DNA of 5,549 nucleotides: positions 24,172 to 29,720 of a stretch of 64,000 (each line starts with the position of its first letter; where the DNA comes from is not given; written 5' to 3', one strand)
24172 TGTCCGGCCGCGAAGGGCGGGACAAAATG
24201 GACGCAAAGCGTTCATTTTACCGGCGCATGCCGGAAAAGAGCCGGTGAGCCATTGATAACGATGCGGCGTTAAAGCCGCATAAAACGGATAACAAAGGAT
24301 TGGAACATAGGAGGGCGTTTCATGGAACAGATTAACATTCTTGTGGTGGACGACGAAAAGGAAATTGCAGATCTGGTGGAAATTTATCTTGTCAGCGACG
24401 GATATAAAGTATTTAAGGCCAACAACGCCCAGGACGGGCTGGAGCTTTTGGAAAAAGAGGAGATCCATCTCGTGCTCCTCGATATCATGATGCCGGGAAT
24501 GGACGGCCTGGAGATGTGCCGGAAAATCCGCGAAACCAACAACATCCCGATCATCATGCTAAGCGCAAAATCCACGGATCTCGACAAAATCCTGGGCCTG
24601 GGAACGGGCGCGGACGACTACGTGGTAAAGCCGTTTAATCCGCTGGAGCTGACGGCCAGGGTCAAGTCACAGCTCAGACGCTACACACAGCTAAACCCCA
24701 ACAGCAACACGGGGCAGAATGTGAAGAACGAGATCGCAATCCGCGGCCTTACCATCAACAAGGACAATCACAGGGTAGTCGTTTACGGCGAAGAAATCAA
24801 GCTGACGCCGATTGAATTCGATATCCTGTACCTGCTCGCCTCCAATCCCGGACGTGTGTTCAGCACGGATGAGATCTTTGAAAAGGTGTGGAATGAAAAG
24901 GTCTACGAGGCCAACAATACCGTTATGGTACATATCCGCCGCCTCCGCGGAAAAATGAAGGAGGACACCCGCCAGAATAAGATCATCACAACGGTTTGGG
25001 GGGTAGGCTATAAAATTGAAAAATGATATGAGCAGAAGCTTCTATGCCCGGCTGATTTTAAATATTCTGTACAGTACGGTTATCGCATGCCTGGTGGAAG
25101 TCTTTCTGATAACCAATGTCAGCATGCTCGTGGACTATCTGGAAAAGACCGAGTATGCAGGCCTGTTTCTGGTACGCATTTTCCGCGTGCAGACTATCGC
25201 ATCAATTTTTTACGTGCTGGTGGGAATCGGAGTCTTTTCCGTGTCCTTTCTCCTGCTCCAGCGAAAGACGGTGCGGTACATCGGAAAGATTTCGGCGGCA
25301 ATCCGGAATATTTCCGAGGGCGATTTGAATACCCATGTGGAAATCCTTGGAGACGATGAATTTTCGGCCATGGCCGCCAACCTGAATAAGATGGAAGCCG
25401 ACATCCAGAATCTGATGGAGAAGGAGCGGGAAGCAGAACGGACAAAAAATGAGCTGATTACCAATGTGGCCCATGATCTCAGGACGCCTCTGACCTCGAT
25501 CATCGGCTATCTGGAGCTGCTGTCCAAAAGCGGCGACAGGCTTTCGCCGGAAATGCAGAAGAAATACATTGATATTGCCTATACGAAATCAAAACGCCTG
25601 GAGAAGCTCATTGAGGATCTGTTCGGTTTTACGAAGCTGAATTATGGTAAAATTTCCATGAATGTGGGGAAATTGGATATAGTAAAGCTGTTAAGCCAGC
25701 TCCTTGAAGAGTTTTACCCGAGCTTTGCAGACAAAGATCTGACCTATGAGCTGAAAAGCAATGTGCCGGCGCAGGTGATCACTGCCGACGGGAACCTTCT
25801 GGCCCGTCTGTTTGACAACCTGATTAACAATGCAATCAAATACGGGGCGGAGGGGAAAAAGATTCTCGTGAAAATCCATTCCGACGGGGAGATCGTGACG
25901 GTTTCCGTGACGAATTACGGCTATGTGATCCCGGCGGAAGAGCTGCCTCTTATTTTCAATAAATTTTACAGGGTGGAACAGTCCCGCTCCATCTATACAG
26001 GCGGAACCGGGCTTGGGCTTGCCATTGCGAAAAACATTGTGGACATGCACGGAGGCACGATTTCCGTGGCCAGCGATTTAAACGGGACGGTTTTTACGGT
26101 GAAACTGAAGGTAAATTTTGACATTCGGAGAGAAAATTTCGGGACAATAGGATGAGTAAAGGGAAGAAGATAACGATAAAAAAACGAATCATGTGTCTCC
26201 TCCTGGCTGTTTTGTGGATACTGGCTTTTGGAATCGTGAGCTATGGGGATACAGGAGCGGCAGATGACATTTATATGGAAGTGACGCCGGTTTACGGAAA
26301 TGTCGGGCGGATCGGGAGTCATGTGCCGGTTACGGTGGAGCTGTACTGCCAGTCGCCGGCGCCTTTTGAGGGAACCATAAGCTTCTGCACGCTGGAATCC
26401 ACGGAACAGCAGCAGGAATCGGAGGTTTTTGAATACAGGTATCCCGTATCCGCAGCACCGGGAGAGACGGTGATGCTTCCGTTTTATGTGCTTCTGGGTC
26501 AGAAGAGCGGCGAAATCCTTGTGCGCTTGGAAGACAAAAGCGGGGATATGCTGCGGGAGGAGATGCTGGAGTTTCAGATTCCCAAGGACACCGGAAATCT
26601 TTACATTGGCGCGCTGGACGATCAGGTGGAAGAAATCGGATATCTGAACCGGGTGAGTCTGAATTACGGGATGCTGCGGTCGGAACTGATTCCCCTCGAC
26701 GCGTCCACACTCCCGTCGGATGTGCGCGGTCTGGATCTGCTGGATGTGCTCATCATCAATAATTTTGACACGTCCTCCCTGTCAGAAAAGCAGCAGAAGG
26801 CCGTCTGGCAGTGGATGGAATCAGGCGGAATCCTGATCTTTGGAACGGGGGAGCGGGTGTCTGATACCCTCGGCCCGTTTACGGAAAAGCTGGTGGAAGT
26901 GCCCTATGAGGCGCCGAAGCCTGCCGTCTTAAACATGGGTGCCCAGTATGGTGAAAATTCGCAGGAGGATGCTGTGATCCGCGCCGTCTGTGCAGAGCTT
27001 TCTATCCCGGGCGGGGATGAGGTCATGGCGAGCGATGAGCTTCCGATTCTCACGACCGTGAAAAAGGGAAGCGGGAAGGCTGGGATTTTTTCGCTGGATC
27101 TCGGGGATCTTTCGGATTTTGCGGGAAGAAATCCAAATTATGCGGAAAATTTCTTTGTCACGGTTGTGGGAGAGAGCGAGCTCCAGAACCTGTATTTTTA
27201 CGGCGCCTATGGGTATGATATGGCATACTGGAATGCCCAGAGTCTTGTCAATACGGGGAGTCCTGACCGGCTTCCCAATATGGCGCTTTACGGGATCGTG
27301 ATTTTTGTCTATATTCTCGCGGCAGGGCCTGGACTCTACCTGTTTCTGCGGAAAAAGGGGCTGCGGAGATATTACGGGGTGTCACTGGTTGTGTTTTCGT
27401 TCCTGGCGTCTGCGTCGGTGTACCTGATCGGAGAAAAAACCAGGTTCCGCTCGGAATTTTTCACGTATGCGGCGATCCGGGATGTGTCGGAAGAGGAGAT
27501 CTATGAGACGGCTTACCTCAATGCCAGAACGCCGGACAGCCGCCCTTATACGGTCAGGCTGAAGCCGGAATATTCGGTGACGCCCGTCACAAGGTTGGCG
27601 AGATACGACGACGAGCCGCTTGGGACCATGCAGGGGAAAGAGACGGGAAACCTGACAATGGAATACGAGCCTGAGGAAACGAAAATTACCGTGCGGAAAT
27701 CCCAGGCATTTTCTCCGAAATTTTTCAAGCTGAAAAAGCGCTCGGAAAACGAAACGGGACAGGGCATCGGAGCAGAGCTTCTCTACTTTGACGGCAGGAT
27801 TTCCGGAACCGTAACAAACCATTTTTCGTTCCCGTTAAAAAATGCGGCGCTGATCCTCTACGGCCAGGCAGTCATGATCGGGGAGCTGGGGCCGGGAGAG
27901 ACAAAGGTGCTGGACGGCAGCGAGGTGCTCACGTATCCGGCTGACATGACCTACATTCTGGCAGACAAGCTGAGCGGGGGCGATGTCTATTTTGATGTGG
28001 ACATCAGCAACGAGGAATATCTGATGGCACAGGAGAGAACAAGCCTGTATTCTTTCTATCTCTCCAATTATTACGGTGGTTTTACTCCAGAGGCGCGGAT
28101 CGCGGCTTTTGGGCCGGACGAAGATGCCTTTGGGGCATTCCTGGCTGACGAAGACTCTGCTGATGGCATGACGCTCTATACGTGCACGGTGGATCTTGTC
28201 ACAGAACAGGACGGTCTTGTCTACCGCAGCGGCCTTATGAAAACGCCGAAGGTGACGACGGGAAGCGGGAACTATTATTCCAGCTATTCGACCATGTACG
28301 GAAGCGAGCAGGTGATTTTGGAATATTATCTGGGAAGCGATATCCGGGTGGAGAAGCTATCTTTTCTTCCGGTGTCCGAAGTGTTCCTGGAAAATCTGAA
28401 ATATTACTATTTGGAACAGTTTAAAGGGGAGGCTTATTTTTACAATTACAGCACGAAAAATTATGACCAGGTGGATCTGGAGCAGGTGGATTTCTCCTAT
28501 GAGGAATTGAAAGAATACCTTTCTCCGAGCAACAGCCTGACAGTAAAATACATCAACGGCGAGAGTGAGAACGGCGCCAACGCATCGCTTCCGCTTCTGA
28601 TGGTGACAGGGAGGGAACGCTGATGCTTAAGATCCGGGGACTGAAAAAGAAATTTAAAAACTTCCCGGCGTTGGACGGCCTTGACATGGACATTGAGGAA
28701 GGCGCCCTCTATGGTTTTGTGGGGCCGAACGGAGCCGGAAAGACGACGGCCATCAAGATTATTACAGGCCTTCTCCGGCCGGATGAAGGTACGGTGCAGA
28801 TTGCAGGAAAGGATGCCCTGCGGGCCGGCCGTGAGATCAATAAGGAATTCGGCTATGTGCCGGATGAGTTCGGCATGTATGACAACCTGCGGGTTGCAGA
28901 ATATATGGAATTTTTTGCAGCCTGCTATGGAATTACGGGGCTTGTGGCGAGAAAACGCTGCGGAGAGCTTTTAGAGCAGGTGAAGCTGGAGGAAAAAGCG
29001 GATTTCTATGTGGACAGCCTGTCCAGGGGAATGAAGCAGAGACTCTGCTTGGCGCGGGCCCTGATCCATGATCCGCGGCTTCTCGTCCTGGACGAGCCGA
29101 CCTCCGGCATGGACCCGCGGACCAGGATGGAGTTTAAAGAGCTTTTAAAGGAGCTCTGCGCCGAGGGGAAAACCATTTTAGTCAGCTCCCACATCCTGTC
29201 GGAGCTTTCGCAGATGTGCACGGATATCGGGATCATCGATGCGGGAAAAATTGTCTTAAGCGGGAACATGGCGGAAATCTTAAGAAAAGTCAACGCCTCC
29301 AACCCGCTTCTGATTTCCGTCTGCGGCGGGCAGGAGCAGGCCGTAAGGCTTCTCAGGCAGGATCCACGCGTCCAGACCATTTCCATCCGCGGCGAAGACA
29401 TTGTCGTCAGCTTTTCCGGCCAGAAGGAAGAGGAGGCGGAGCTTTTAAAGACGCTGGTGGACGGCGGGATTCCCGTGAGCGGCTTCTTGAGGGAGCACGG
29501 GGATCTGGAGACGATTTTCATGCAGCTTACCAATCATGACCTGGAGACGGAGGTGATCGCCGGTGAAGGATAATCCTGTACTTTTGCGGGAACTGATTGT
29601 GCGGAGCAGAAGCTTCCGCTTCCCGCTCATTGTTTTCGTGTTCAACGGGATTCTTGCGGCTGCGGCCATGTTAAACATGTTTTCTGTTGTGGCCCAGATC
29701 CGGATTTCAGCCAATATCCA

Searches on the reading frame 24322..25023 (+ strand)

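Call 35: search_protein_families(library=pfam, proteins=[window:24322-25023:+], max_evalue=1)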
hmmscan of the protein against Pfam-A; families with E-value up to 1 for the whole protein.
window:24322-25023:+ (234 aa): 6 families
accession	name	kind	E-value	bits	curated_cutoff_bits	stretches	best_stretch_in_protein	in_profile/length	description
PF00072.30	Response_reg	-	2.9e-30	105.1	30.2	1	6-115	1-111/111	Response regulator receiver domain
PF00486.34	Trans_reg_C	-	1.8e-27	95.6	26.2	1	156-231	1-76/77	Transcriptional regulatory protein, C terminal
PF03709.21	OKR_DC_1_N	-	0.016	15.9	29.3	1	20-86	10-75/111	Orn/Lys/Arg decarboxylase, N-terminal domain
PF23198.2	PDE8A_N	-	0.047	14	29.6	1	26-75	33-83/147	PDE8A-like, N-terminal domain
PF20274.4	cREC_REC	-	0.095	13.8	27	1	7-76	3-63/88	Cyclic-phosphate processing Receiver domain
PF21695.3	GlnR_1st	-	0.097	13.1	27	1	40-115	34-108/111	Transcription regulator GlnR, N-terminal domain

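Call 36: search_protein_families(library=ncbifam, proteins=[window:24322-25023:+], max_evalue=0.01)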
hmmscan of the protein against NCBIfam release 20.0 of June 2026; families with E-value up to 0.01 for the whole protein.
window:24322-25023:+ (234 aa): 104 families (the best 25 are shown)
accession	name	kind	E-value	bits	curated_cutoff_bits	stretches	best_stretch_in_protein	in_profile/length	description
NF033117.2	vanR_ACDEGLN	exception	8.7e-97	323.1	350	1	6-233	1-226/226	VanR-ABDEGLN family response regulator transcription factor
NF033120.0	vanR_FM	exception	2e-92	309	460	1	1-232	1-229/231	vancomycin resistance response regulator transcription factor, VanR-F/VanR-M family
NF000404.1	vanR-D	exception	1.3e-85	286.7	500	1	5-234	4-232/232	vancomycin resistance response regulator transcription factor VanR-D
NF000403.1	vanR-C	exception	9.3e-75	251.2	480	1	5-234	4-231/231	vancomycin resistance response regulator transcription factor VanR-C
NF000401.1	vanR-A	exception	2.6e-74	249.5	500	1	5-234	4-231/231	vancomycin resistance response regulator transcription factor VanR-A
NF040689.1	MtrAB_MtrA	equivalog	2.9e-69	232.8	300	1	6-232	1-218/219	MtrAB system response regulator MtrA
NF040534.1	resp_reg_YycF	equivalog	5.2e-66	222.2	340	1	5-233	2-228/231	response regulator YycF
TIGR02154.1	PhoB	equivalog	3.8e-64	216.1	296.2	1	4-232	3-225/226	phosphate regulon transcriptional regulator PhoB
NF045944.1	ResRegRpaBCyano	equivalog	1e-63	214.8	330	1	7-233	1-228/229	response regulator transcription factor RpaB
NF053854.1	RespRegPhoBBctds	equivalog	1.7e-61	207.5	270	1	6-232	1-224/225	two-component system response regulator PhoB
NF008296.0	PRK11083.1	equivalog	2e-57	194.2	273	1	1-233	1-226/228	two-component system response regulator CreB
NF041733.1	resp_reg_CseB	equivalog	5.7e-57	192.7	350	1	5-233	2-227/228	two-component system response regulator CseB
NF041209.1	resp_regPieR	equivalog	1.1e-56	192.1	450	1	5-233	2-228/231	two component system response regulator PieR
NF007005.1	PRK09468.1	equivalog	1.5e-55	188.2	331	1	3-230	3-229/237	osmolarity response regulator transcription factor OmpR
NF007982.1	PRK10710.1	equivalog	4.6e-55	186.7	380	1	3-233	7-228/235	envelope stress response regulator BaeR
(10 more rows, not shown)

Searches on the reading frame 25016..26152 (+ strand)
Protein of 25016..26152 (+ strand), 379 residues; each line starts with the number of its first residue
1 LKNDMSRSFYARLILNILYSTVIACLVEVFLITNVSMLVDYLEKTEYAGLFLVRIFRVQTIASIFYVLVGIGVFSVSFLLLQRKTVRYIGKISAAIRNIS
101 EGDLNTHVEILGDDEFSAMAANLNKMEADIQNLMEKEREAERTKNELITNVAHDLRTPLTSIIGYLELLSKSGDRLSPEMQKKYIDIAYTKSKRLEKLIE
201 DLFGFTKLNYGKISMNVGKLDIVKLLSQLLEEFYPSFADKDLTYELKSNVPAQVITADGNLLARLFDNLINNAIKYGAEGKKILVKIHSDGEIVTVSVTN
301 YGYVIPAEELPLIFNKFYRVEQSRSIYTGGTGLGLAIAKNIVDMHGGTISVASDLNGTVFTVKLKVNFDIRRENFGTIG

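Call 35: search_protein_families(library=pfam, proteins=[window:25016-26152:+], max_evalue=1)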
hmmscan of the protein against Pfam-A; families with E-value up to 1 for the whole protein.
window:25016-26152:+ (379 aa): 11 families
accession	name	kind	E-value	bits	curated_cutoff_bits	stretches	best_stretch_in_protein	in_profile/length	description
PF02518.31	HATPase_c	-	5.7e-26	91.6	26.4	1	258-366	2-109/111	Histidine kinase-, DNA gyrase B-, and HSP90-like ATPase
PF00512.31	HisKA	-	1.6e-19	70.2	26.9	1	144-210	2-65/66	His Kinase A (phospho-acceptor) domain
PF00672.30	HAMP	-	1.1e-10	42.1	25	1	81-126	2-47/53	HAMP domain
PF14501.12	HATPase_c_5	-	3.1e-05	24.3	22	1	262-364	6-99/102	GHKL domain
PF03127.19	GAT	-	0.015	15.9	31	0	109-147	19-57/77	GAT domain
PF13581.12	HATPase_c_2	-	0.015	15.8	27.4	1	270-345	40-112/127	Histidine kinase-like ATPase domain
PF07471.18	Phage_Nu1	-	0.021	14.9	30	1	121-190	87-153/164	Phage DNA packaging protein Nu1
PF01861.22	BpsA_C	-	0.069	12.8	27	1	99-160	38-106/243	Branched-chain polyamine synthase A C-terminal domain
PF16740.10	SKA2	-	0.083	13.1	30.1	1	118-156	42-80/110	Spindle and kinetochore-associated protein 2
PF12264.14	Waikav_capsid_1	-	0.14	12.1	24.8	1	327-358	69-100/197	Waikavirus capsid protein 1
PF17057.10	B3R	-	0.17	12.2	27.5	1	164-212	63-113/117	Poxviridae B3 protein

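Call 36: search_protein_families(library=ncbifam, proteins=[window:25016-26152:+], max_evalue=0.01)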
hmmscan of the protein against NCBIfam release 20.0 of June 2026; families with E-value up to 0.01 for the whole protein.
window:25016-26152:+ (379 aa): 85 families (the best 25 are shown)
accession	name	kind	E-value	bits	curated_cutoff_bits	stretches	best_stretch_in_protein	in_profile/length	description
NF033091.0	HK_VanS_ACDEFG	equivalog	2.4e-89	299.3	400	1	72-364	5-292/293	vancomycin resistance histidine kinase VanS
NF046044.1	PnpS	equivalog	4.4e-63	213.6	400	1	138-364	164-389/390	two-component system histidine kinase PnpS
NF033092.0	HK_WalK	equivalog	2.9e-61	207.8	725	2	134-364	363-592/594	cell wall metabolism sensor histidine kinase WalK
TIGR02966.1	phoR_proteo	equivalog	2.5e-55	187.8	334.2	1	137-363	107-332/333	phosphate regulon sensor histidine kinase PhoR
NF047874.1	MASE3_PAS_HK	subfamily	3.7e-49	168.1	560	1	127-367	381-626/655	MASE3 domain-containing sensor histidine kinase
NF040691.1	MtrAB_MtrB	equivalog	3.6e-48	164.8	450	1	71-364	198-490/507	MtrAB system histidine kinase MtrB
TIGR01386.1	cztS_silS_copS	subfamily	7.9e-48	163.6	292.55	1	53-364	164-456/457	heavy metal sensor histidine kinase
NF033093.1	HK_VicK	exception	1.6e-46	158.9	680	1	134-369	200-438/448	cell wall metabolism sensor histidine kinase VicK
NF012163.2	BaeS_SmeS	equivalog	1.2e-45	156.3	500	1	58-364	161-456/457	sensor histidine kinase efflux regulator BaeS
NF053855.1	HisKinPhoRBctds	equivalog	2.2e-45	155.1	500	1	126-359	344-575/583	two-component system sensor histidine kinase PhoR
NF041735.1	hist_kin_RppB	equivalog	1.7e-44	152.3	400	1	145-364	217-437/438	two-component system sensor histidine kinase RppB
TIGR02956.1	TMAO_torS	equivalog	7.8e-42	143.4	676.5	2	139-366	459-682/967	TMAO reductase system sensor histidine kinase/response regulator TorS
NF007837.0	PRK10549.1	equivalog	2.3e-41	142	603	1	66-373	169-465/466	envelope stress sensor histidine kinase BaeS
NF007898.0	PRK10604.1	equivalog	4.5e-41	141.4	478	1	60-370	136-427/433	two-component system sensor histidine kinase RstB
NF007345.0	PRK09835.1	subfamily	6.1e-39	133.9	423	1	78-364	202-478/482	Cu(+)/Ag(+) sensor histidine kinase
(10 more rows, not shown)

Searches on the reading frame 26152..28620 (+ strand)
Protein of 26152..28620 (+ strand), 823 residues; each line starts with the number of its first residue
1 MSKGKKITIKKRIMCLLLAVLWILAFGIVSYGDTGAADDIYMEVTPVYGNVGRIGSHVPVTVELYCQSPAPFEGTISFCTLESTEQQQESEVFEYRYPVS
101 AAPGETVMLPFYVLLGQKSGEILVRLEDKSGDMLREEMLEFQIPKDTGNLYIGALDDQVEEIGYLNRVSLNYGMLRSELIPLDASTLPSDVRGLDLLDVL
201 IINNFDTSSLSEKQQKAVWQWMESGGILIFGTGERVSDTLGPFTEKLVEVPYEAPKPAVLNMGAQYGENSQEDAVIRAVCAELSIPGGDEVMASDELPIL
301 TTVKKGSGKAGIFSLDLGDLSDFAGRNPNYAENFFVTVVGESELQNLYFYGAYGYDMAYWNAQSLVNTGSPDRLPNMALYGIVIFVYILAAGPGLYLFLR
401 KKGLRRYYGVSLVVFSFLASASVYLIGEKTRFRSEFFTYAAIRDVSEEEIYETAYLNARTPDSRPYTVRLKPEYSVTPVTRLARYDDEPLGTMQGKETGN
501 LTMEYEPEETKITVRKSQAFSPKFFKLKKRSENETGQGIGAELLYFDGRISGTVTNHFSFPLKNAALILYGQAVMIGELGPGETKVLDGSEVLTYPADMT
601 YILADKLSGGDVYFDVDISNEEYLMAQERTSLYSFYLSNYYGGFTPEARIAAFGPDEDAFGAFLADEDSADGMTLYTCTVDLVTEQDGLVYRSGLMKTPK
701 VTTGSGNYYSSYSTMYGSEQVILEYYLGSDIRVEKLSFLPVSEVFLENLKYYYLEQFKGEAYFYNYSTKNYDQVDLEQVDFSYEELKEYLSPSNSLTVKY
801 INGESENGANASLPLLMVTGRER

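Call 35: search_protein_families(library=pfam, proteins=[window:26152-28620:+], max_evalue=1)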
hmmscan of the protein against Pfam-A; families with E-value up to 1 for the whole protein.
window:26152-28620:+ (823 aa): 1 family
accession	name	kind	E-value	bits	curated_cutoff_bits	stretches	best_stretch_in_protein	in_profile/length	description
PF07057.17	TraI_C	-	0.3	11.4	27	1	99-137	53-91/154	DNA helicase TraI, C-terminal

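Call 36: search_protein_families(library=ncbifam, proteins=[window:26152-28620:+], max_evalue=0.01)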
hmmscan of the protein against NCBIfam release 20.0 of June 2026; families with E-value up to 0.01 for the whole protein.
window:26152-28620:+ (823 aa): 0 families

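Call 49: search_protein_families(library=pfam, alignment_id=A3, max_evalue=0.05)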
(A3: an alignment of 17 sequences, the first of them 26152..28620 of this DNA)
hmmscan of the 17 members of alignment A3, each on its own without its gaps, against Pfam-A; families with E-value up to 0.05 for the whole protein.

A. member 1, window:26152-28620:+ (823 aa): 0 families

B. families by the number of members that match (of 17 scanned): 4 families
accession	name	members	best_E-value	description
PF14258.12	DUF4350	9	0.00036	Domain of unknown function (DUF4350)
PF24157.1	DUF7408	1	0.0014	Domain of unknown function (DUF7408)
PF10716.14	NdhL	1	0.033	NADH dehydrogenase transmembrane subunit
PF12668.12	DUF3791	1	0.044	Protein of unknown function (DUF3791)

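Call 50: search_solved_structures(query=A3, max_evalue=1)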
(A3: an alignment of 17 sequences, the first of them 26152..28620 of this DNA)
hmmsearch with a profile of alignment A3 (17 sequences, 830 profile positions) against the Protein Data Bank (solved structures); distinct sequences matched with E-value up to 1: 3.
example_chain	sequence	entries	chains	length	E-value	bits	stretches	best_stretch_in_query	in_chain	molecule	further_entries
6jow_A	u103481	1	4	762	0.026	15.5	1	213-343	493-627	Beta-galactosidase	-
5gsl_A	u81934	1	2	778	0.029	15.4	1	213-344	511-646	778aa long hypothetical beta-galactosidase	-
8oug_A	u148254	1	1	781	0.26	12.2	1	221-343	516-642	Beta-galactosidase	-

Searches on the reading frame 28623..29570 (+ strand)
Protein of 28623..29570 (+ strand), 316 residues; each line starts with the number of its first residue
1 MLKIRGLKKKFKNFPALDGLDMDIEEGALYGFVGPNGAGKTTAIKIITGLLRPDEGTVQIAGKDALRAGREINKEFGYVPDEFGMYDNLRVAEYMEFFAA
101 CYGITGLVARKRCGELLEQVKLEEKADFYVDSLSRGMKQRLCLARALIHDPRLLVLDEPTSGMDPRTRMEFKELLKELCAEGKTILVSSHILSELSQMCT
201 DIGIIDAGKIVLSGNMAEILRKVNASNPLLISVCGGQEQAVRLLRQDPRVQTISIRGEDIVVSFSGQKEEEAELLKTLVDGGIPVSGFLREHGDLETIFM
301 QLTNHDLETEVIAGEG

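Call 35: search_protein_families(library=pfam, proteins=[window:28623-29570:+], max_evalue=1)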
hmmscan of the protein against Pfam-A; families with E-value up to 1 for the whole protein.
window:28623-29570:+ (316 aa): 12 families
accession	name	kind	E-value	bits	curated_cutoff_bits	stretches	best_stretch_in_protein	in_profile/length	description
PF00005.33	ABC_tran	-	2.7e-33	115.9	25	1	17-161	1-137/137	ABC transporter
PF13304.12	AAA_21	-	1e-15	59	27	2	120-194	225-302/304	AAA domain, putative AbiEii toxin, Type IV TA system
PF13175.12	AAA_15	-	6e-05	23.3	32.1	1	12-54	9-50/374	AAA ATPase domain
PF13604.12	AAA_30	-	0.00035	20.8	27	1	29-77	20-67/191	AAA domain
PF13476.12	AAA_23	-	0.0018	19.4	27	1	12-51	5-43/201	AAA domain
PF02463.25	SMC_N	-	0.0019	18.1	40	0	122-201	126-208/220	RecF/RecN/SMC N terminal domain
PF00448.28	SRP54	-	0.0057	16.8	22.7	1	32-69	6-43/196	SRP54-type protein, GTPase domain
PF24861.2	SUS_N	-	0.012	16.2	25.4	1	167-221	16-67/115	Sucrose synthase N-terminal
PF13555.12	AAA_29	-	0.014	15.6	27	1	17-55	12-50/61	P-loop containing region of AAA domain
PF13558.12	SbcC_Walker_B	-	0.032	14.9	27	1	137-176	50-89/90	SbcC/RAD50-like, Walker B motif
PF13401.12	AAA_22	-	0.075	13.8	27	1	32-159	10-93/130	AAA domain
PF00004.35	AAA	-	0.15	13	21.2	1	32-51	3-22/131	ATPase family associated with various cellular activities (AAA)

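Call 36: search_protein_families(library=ncbifam, proteins=[window:28623-29570:+], max_evalue=0.01)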
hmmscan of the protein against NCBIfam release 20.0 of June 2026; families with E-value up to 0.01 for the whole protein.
window:28623-29570:+ (316 aa): 193 families (the best 25 are shown)
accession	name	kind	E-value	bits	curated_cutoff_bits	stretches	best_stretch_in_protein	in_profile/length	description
TIGR01188.1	drrA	subfamily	4.6e-72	242.8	312.45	1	9-303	1-301/302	daunorubicin resistance ABC transporter, ATP-binding protein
TIGR03522.1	GldA_ABC_ATP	equivalog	2.8e-66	224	402.6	1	3-303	4-301/301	gliding motility-associated ABC transporter ATP-binding subunit GldA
NF010060.0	PRK13537.1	equivalog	1.1e-56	192.1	521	1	2-307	16-312/314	nodulation factor ABC transporter ATP-binding protein NodI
NF033858.1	ABC2_perm_RbbA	equivalog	7.8e-55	186.2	1050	1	3-226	268-491/909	ribosome-associated ATPase/putative transporter RbbA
TIGR03740.1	galliderm_ABC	subfamily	4.1e-52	177.1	309.75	1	2-216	1-208/223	lantibiotic protection ABC transporter ATP-binding subunit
NF010059.0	PRK13536.1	equivalog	9.1e-50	169.3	549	1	4-308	46-341/342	nodulation factor ABC transporter ATP-binding protein NodI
TIGR03864.1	PQQ_ABC_ATP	hypoth_equivalog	2.5e-49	167.9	302.25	1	2-225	2-225/236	ABC transporter, ATP-binding subunit, PQQ-dependent alcohol dehydrogenase system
TIGR01288.1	nodI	equivalog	1.6e-46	158.7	424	1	4-308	7-302/303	nodulation factor ABC transporter ATP-binding protein NodI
TIGR00968.1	3a0106s01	subfamily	1.4e-39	136.1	342.75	1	3-223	2-222/237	sulfate ABC transporter ATP-binding protein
TIGR04406.1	LPS_export_lptB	equivalog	6.5e-39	133.6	240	1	2-223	2-226/239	LPS export ABC transporter ATP-binding protein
TIGR03265.1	PhnT2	equivalog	4e-38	131.6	457.7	1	2-222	5-225/353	putative 2-aminoethylphosphonate ABC transporter ATP-binding protein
NF047565.1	PSM_export_PmtA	equivalog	2.9e-37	128.5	350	1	5-222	6-218/282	phenol-soluble modulin export ABC transporter ATP-binding protein PmtA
TIGR01186.1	proV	subfamily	1.1e-36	126.7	326.6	1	17-222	9-220/363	betaine/proline/choline family ABC transporter ATP-binding protein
TIGR04521.1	ECF_ATPase_2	equivalog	1.5e-36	125.9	330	1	13-231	17-244/279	energy-coupling factor transporter ATPase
TIGR03411.1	urea_trans_UrtD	equivalog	1.8e-36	126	304.1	1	1-221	2-231/242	urea ABC transporter ATP-binding protein UrtD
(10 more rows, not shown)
